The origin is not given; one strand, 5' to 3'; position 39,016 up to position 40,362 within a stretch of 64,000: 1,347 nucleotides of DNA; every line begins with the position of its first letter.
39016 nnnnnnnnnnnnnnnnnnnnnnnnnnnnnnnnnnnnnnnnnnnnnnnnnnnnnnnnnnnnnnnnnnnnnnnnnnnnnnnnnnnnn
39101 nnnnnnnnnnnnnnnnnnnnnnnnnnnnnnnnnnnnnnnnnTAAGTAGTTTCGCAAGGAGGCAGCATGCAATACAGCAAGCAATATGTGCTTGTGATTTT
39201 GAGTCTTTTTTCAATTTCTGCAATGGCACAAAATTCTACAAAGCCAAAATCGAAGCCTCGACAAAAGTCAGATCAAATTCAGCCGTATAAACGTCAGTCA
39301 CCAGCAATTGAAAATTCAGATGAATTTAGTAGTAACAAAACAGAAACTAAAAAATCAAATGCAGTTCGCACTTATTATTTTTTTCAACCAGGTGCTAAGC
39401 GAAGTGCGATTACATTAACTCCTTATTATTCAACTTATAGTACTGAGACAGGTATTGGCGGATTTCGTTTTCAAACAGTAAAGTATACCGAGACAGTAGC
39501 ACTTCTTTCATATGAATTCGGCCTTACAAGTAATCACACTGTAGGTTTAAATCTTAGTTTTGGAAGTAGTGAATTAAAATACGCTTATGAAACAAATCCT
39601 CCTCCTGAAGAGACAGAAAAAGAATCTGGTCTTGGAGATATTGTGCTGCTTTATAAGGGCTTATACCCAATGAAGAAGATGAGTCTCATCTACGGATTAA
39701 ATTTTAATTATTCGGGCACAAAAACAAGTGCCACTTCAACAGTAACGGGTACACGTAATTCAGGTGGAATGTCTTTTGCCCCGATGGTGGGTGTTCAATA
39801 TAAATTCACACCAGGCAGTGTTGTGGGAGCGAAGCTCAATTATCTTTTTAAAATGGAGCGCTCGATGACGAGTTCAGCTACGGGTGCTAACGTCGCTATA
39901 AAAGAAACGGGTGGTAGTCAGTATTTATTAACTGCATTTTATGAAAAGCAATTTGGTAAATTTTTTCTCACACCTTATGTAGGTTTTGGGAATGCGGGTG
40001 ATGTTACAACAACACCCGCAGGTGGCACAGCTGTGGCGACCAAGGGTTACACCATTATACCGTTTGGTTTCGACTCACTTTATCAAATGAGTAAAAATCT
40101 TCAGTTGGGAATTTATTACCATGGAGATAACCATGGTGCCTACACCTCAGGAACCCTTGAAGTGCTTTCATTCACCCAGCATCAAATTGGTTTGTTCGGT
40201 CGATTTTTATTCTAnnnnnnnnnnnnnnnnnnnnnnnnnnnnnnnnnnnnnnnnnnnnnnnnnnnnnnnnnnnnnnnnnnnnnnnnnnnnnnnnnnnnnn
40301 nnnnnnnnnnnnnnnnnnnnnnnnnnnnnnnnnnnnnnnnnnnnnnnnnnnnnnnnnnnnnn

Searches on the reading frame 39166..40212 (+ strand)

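Call 61: search_protein_families(library=pfam, proteins=[window:39166-40212:+], max_evalue=0.001)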
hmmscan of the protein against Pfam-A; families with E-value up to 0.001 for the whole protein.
window:39166-40212:+ (349 aa): 1 family
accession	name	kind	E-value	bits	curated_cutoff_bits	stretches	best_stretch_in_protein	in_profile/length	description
PF13557.12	Phenol_MetA_deg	-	0.00037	21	22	1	103-319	28-222/242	Putative MetA-pathway of phenol degradation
